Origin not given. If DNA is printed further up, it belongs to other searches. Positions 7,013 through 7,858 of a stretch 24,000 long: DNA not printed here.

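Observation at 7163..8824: Triplicated uncharacterised 2-TM 'ERNP[YF]xYVP' module (one fused tandem pair plus one single-copy gene) inside the glycan island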

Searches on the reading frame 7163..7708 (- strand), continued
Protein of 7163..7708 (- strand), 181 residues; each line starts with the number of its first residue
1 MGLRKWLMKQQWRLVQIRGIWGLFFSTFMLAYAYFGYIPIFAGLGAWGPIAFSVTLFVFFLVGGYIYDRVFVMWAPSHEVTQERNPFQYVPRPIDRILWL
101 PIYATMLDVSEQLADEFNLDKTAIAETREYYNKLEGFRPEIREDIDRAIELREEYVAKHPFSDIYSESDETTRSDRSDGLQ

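Call 38: find_related_loci(query=A5, collection=genome_contigs, flank=10000)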
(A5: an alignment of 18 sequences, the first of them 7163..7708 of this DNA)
Query A5 (181 aa) in genome_contigs; peptide patterns used: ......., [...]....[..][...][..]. (x = any residue, [..] = any of these).
160 stretches matched a pattern; 25 encode a relative of the query (tblastn E <= 1e-3); 25 distinct loci.
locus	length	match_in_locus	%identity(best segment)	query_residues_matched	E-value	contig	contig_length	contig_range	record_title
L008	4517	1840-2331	67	1-164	6e-74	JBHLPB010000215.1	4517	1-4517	MAG: Promethearchaeota archaeon isolate DZ3S.363 DZ3S.363@88429, whole genome shotgun sequence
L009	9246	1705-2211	63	1-169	2e-73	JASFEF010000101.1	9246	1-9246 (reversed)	MAG: Candidatus Thorarchaeota archaeon isolate D0606M12metaG_Bin_135 D0606M12metaG_FD_scaffold_2147_c1, whole genome sho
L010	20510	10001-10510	62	1-170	5e-72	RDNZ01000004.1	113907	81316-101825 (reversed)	MAG: Candidatus Thorarchaeota archaeon isolate DZG_bin1.115 NODE_4_length_113907_cov_10.508724, whole genome shotgun seq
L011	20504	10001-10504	60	1-168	2e-70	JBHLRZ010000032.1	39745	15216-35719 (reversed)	MAG: Candidatus Thorarchaeota archaeon isolate TM2M.152 TM2M.152@1512, whole genome shotgun sequence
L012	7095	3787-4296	58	1-170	3e-69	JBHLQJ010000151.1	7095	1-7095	MAG: Candidatus Thorarchaeota archaeon isolate LCG1B.521 LCG1B.521@74685, whole genome shotgun sequence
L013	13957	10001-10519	56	1-173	4e-69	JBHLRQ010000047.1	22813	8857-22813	MAG: Candidatus Thorarchaeota archaeon isolate TM1S.149 TM1S.149@3266, whole genome shotgun sequence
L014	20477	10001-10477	61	1-159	3e-68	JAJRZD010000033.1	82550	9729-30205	MAG: archaeon isolate Dive96_bin4.146 k141_1187752, whole genome shotgun sequence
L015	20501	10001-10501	59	1-167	7e-68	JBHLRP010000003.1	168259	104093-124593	MAG: Candidatus Thorarchaeota archaeon isolate TM1S.110 TM1S.110@44, whole genome shotgun sequence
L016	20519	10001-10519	55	3-172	2e-66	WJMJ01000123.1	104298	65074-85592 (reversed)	MAG: Promethearchaeota archaeon isolate RBin_111 k141_3157526, whole genome shotgun sequence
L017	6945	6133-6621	56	1-163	3e-66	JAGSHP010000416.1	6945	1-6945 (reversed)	MAG: Candidatus Thorarchaeota archaeon isolate A399 k151_591182, whole genome shotgun sequence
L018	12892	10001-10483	58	1-161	6e-66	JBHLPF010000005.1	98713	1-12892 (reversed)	MAG: Promethearchaeota archaeon isolate DZ3S.43 DZ3S.43@349, whole genome shotgun sequence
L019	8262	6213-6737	59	1-175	6e-66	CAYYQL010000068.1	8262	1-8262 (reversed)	MAG TPA_asm: uncultured archaeon isolate SRP141376_co1_28 genome assembly, contig: NODE_15312_length_8262_cov_79.682588,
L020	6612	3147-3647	53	1-167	1e-65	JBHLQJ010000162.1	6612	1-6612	MAG: Candidatus Thorarchaeota archaeon isolate LCG1B.521 LCG1B.521@83290, whole genome shotgun sequence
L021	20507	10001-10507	56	1-169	1e-65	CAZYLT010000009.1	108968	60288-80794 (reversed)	MAG TPA_asm: uncultured archaeon isolate binchicken_co17_198 genome assembly, contig: NODE_518_length_108968_cov_98.0298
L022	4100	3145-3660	54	1-172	1e-64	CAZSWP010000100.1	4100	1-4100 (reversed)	MAG TPA_asm: uncultured archaeon isolate SRP141376_co1_380 genome assembly, contig: NODE_34132_length_4100_cov_2.828183,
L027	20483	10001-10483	57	1-161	3e-62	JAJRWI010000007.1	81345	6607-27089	MAG: archaeon isolate Dive96_bin2.169 k141_521548, whole genome shotgun sequence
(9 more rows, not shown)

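Call 40: predict_structure(alignment_id=A4)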
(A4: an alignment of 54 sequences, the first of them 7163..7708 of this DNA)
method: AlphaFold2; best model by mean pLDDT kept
length: 181 residues; sequences in the alignment: 54
mean_pLDDT: 91.7   pTM: 0.66
mean pLDDT of the five models: 91.7, 91.4, 91.1, 90.3, 89.8
residues with pLDDT >= 90: 151; 70-90: 14; 50-70: 14; < 50: 2
segments of 3 or more residues with pLDDT < 50: none
pLDDT, mean of each block of 10 residues (from residue 1): 87 94 97 98 97 98 97 92 90 94 97 97 97 96 96 95 74 59 42
secondary structure, 60 per line:
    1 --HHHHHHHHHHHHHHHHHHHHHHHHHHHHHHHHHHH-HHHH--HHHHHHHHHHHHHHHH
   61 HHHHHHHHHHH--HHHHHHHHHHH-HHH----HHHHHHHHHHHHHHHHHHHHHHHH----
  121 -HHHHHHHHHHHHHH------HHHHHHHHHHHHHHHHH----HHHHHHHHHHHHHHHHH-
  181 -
elements in order: H3-37 H39-42 H45-71 H74-84 H93-116 H122-135 H142-158 H163-179

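Call 45: fold_search(model_id=the predicted structure, library=pdb)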
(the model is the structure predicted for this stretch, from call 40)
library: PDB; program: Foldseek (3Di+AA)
matches with E <= 10: 2; with E <= 0.001: 0
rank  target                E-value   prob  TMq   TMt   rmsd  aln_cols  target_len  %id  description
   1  1usy_C                8.1e+00  0.03  0.14  0.10  12.4        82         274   16  ATP phosphoribosyl transferase (HisG:HisZ) complex from Thermotoga maritima (released 2004-12-15)
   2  7c5d_A                9.1e+00  0.02  0.16  0.16  20.6       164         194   15  Crystal structure of TRF2 TRFH domain in complex with a MCPH1 peptide (released 2020-10-21)

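Call 55: search_protein_families(library=pfam, proteins=[L003:10521-11939:-, L008:2658-3998:+, L010:7661-8812:+, L003:12877-13965:+, L011:7956-8885:+, L011:10600-11040:-, L013:11051-11914:+, L004:8042-8695:-, L012:5346-6155:+], max_evalue=0.01)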
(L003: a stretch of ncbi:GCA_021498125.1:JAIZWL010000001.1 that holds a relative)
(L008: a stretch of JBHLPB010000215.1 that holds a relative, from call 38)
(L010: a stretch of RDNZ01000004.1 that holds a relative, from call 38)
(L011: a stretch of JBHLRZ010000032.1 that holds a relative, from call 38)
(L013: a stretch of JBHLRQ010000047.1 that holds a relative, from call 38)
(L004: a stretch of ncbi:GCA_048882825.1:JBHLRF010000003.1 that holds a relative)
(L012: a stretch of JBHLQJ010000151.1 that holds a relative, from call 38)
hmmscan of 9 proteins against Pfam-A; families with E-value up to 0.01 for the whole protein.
L003:10521-11939:- (472 aa): 0 families

L008:2658-3998:+ (446 aa): 5 families
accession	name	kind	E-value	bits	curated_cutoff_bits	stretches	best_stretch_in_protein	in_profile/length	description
PF03721.20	UDPG_MGDP_dh_N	-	3.6e-39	134.7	27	1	3-188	2-181/187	UDP-glucose/GDP-mannose dehydrogenase family, NAD binding domain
PF03720.21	UDPG_MGDP_dh_C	-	6.6e-26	91.1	30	1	329-426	2-103/103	UDP-glucose/GDP-mannose dehydrogenase family, UDP binding domain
PF00984.24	UDPG_MGDP_dh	-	3e-25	88.6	25.4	1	209-301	2-93/94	UDP-glucose/GDP-mannose dehydrogenase family, central domain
PF03446.21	NAD_binding_2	-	0.0011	19.4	21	0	3-141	1-107/161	NAD binding domain of 6-phosphogluconate dehydrogenase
PF02737.24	3HCDH_N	-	0.0086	16.4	22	0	3-49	1-46/180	3-hydroxyacyl-CoA dehydrogenase, NAD binding domain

L010:7661-8812:+ (383 aa): 1 family
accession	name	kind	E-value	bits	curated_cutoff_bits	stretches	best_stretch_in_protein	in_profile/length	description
PF02350.25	Epimerase_2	-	3.8e-99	332.3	30.6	1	38-368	4-346/347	UDP-N-acetylglucosamine 2-epimerase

L003:12877-13965:+ (362 aa): 1 family
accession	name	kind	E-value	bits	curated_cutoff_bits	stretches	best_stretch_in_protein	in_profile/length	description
PF22746.1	SHOCT-like_DUF2089-C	-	0.0062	16.6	27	0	295-312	9-26/32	SHOCT-like domain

L011:7956-8885:+ (309 aa): 9 families
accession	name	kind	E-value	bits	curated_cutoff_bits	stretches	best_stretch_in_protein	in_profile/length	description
PF02719.21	Polysacc_synt_2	-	2.6e-78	263.6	20.2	1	8-284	1-286/293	Polysaccharide biosynthesis protein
PF01073.25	3Beta_HSD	-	6.9e-22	78.2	22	1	9-135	1-122/280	3-beta hydroxysteroid dehydrogenase/isomerase family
PF01370.27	Epimerase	-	2.7e-21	76.5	20.9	1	8-208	1-215/240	NAD dependent epimerase/dehydratase family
PF16363.11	GDP_Man_Dehyd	-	1.2e-15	58.3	27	1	9-130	1-130/332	GDP-mannose 4,6 dehydratase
PF04321.23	RmlD_sub_bind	-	2.7e-10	40.2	27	1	7-153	2-139/287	RmlD substrate binding domain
PF05368.20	NmrA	-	4.2e-10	40.2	27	1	5-131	2-109/298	NmrA-like family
PF07993.18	NAD_binding_4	-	2.4e-09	37.2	20.1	1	71-137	82-144/258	Male sterility protein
PF13460.12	NAD_binding_10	-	4.8e-07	30.3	27.2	1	12-134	1-103/184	NAD(P)H-binding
PF00106.31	adh_short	-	0.0029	17.5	26.6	1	7-78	2-71/195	short chain dehydrogenase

L011:10600-11040:- (146 aa): 0 families

L013:11051-11914:+ (287 aa): 2 families
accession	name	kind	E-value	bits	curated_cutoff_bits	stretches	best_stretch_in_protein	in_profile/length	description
PF01026.27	TatD_DNase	-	4.5e-54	183.9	27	1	41-284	1-253/253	TatD related DNase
PF04909.20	Amidohydro_2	-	0.0039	17.4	26.4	0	136-192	114-155/289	Amidohydrolase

L004:8042-8695:- (217 aa): 1 family
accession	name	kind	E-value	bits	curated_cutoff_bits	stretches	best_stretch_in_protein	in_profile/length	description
PF02585.22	PIG-L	-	1.6e-16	61.4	28.2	1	9-129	1-128/129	GlcNAc-PI de-N-acetylase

L012:5346-6155:+ (269 aa): 1 family
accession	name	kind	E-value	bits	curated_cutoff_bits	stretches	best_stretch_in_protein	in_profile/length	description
PF00994.29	MoCF_biosynth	-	1e-34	119.8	26.6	1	9-181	1-143/144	Probable molybdopterin binding domain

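Call 59: search_solved_structures(query=A6, max_evalue=1)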
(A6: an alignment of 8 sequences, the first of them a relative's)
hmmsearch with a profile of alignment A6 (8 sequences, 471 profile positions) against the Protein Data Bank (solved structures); distinct sequences matched with E-value up to 1: 0.

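Call 60: search_protein_families(library=ncbifam, proteins=[L003:10521-11939:-, L018:10529-11932:-, L011:10600-11040:-, L003:12877-13965:+], max_evalue=1)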
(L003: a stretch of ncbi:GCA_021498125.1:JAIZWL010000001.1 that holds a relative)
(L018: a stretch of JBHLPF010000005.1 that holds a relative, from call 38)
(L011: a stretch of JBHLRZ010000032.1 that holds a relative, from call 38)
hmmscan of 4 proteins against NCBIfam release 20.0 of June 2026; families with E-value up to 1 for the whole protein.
L003:10521-11939:- (472 aa): 0 families

L018:10529-11932:- (467 aa): 2 families
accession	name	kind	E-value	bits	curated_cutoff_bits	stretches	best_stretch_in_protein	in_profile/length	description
NF046086.1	BFO_1060_trans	domain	3.2e-10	39.7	200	2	200-299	40-141/365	BFO_1060 family glycosyltransferase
NF005222.0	PRK06718.1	equivalog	0.17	11.4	204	1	134-172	148-185/203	NAD(P)-binding protein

L011:10600-11040:- (146 aa): 0 families

L003:12877-13965:+ (362 aa): 5 families
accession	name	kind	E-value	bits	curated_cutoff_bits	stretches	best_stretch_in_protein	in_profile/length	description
TIGR03573.1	WbuX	subfamily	8.9e-87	291.7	203.2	1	1-341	1-344/344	N-acetyl sugar amidotransferase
TIGR00552.1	nadE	equivalog_domain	0.0019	17.5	63.65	1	39-124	4-90/251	NAD(+) synthase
NF010587.0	PRK13980.1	equivalog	0.0023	17.2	255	1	33-121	7-95/267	NAD+ synthase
TIGR02432.1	lysidine_TilS_N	equivalog_domain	0.024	14.6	93.6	1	61-135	3-81/189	tRNA lysidine(34) synthetase TilS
TIGR00268.2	TIGR00268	equivalog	0.051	12.8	150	1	60-121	16-77/259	ATP-dependent sacrificial sulfur transferase LarE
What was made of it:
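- Tried and rejected: There is only a weak BFO_1060 glycosyltransferase hit (call 60).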

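Call 62: find_homologous_proteins(query=A7, max_evalue=0.001)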
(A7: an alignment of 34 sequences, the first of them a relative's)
Query A7 (34 sequences) (166 aa, profile of the alignment): 12 proteins with E <= 0.001 among 8000 candidates.
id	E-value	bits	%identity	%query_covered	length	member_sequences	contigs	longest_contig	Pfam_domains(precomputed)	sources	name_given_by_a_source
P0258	8.0e-50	187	36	96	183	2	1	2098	-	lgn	-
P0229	6.3e-49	184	100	100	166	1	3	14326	-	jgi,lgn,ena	-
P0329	4.8e-34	136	33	52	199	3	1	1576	-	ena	-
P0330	7.3e-34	135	31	95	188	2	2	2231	-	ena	-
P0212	1.4e-33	134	31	54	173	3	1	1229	-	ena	-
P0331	2.1e-33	134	32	54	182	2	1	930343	-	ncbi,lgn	ncbi:MAG: hypothetical protein HZR80_10495 [Candidatus Heimdallarchaeota archaeon]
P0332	2.2e-32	130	36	70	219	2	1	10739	-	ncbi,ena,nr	ncbi:MAG: hypothetical protein KAX09_10230 [Candidatus Heimdallarchaeota archaeon]|nr:hypothetical p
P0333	3.3e-32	130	35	60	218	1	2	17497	-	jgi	-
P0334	1.2e-31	128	33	52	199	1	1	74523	-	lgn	-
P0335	2.5e-30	124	35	54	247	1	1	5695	-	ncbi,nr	ncbi:MAG: hypothetical protein FK733_00180 [Asgard group archaeon]|nr:hypothetical protein [Asgard g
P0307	9.5e-30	122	22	80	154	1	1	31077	-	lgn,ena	-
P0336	1.9e-28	118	35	52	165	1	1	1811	-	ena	-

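Call 63: find_encoding_contigs(protein=P0331, flank=8000, max_places=1)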
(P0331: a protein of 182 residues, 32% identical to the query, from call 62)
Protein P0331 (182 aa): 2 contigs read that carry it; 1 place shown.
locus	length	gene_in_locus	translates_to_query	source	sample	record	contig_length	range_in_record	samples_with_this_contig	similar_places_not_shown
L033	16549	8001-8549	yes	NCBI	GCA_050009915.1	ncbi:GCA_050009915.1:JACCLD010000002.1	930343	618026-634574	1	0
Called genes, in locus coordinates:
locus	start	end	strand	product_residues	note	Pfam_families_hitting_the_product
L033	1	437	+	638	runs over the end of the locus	PF01326:PPDK_N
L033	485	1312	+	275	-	-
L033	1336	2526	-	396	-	PF02540:NAD_synthase (faint), PF03054:tRNA_Me_trans (weak), PF00958:GMP_synt_C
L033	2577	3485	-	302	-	PF02567:PhzC-PhzF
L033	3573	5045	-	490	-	-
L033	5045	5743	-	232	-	-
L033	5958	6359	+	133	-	-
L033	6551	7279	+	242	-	PF13240:Zn_Ribbon_1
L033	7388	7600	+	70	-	-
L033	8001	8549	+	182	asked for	-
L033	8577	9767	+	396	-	PF04464:Glyphos_transf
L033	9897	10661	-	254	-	PF00483:NTP_transferase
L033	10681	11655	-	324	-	PF00534:Glycos_transf_1, PF13692:Glyco_trans_1_4, PF13524:Glyco_trans_1_2 (weak)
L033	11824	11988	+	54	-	-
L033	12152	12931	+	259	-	-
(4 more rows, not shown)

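Call 64: find_encoding_contigs(protein=P0334, flank=8000, max_places=1)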
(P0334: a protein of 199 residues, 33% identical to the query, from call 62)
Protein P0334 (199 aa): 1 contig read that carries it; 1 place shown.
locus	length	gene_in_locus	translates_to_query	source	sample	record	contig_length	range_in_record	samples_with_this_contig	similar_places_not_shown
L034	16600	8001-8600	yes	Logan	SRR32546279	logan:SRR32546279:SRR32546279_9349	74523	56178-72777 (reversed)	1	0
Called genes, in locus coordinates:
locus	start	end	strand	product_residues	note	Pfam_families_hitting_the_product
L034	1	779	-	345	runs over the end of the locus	PF09989:DUF2229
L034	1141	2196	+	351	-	PF01370:Epimerase, PF02719:Polysacc_synt_2 (weak), PF16363:GDP_Man_Dehyd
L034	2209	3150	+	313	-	PF01370:Epimerase, PF02719:Polysacc_synt_2 (faint), PF04321:RmlD_sub_bind, PF16363:GDP_Man_Dehyd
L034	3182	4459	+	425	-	PF01041:DegT_DnrJ_EryC1, PF00155:Aminotran_1_2 (weak), PF00266:Aminotran_5 (weak), PF01212:Beta_elim_lyase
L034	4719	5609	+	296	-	PF01531:Glyco_transf_11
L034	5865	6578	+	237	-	PF05050:Methyltransf_21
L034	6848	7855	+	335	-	PF00535:Glycos_transf_2, PF10111:Glyco_tranf_2_2, PF13641:Glyco_tranf_2_3 (weak)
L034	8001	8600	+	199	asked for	-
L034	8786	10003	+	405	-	PF13439:Glyco_transf_4 (weak), PF13477:Glyco_trans_4_2, PF00534:Glycos_transf_1, PF13692:Glyco_trans_1_4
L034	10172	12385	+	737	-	PF00107:ADH_zinc_N, PF01408:GFO_IDH_MocA, PF02894:GFO_IDH_MocA_C (weak), PF22725:GFO_IDH_MocA_C3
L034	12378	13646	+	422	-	PF03446:NAD_binding_2 (weak), PF03721:UDPG_MGDP_dh_N, PF00984:UDPG_MGDP_dh, PF03720:UDPG_MGDP_dh_C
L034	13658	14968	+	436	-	PF02350:Epimerase_2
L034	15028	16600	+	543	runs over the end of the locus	-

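Call 65: find_encoding_contigs(protein=P0307, flank=8000, max_places=1)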
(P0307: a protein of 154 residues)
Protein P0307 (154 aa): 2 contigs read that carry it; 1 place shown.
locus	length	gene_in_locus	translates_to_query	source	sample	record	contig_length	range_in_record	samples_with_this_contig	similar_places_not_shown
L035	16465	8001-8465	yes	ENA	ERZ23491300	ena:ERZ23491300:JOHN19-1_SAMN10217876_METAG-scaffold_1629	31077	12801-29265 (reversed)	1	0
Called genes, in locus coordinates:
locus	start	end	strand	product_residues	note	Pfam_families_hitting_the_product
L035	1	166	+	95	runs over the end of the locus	-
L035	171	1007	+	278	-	-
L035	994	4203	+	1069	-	PF08708:PriCT_1 (faint), PF00270:DEAD (weak), PF04851:ResIII (weak), PF13307:Helicase_C_2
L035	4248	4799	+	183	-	-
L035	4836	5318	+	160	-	-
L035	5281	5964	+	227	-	PF12705:PDDEXK_1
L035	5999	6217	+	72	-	-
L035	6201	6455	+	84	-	-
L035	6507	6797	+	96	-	-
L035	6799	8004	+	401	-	PF13439:Glyco_transf_4, PF13579:Glyco_trans_4_4 (weak), PF00534:Glycos_transf_1, PF20706:GT4-conflict (weak)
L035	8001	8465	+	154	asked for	-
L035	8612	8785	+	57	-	-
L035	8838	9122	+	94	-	-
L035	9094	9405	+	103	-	-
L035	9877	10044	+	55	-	-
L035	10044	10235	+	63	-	-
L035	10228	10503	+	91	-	-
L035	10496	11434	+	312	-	-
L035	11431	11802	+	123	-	-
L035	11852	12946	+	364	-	-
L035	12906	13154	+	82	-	-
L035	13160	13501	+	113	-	-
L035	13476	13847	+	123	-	-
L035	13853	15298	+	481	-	-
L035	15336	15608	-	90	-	-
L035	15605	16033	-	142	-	-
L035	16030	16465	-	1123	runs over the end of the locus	PF10102:DUF2341 (weak)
